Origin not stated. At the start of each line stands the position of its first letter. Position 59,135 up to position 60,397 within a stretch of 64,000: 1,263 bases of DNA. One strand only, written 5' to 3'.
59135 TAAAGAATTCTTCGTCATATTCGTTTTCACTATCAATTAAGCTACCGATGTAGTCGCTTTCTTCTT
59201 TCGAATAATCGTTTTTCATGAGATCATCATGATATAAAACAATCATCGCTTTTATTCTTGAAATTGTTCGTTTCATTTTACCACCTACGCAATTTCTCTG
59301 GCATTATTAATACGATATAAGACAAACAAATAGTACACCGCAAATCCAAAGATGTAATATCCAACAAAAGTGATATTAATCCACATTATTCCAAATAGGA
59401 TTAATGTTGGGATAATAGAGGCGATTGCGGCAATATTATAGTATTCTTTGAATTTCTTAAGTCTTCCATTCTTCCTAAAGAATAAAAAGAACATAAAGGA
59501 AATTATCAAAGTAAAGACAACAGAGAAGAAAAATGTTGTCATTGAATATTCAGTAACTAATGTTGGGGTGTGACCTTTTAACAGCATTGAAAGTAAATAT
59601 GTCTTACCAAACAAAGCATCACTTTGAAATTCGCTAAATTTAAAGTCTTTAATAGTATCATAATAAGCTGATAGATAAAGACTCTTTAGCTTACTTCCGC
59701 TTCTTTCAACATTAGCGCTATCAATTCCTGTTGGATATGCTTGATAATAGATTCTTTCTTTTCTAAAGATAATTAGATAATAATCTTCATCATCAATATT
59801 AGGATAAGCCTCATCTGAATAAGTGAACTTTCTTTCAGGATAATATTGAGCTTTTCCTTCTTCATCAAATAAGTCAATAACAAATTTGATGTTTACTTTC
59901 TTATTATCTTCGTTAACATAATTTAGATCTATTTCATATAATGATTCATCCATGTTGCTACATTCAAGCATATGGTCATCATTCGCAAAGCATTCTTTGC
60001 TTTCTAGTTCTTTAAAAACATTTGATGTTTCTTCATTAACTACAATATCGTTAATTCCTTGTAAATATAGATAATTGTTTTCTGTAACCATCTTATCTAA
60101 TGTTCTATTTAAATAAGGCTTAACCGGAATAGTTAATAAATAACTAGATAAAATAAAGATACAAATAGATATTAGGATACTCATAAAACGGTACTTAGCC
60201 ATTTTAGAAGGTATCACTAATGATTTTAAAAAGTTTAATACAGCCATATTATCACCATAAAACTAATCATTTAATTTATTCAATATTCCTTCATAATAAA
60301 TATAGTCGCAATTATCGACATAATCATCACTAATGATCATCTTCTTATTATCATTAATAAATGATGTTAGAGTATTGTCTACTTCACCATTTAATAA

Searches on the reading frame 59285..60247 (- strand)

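Call 90: search_protein_families(library=pfam, proteins=[window:59285-60247:-], max_evalue=0.001)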
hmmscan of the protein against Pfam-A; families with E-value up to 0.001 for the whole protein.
window:59285-60247:- (320 aa): 1 family
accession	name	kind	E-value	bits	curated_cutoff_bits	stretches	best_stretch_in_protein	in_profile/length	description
PF06691.16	DUF1189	-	0.00015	21.8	28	0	6-62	4-60/244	Protein of unknown function (DUF1189)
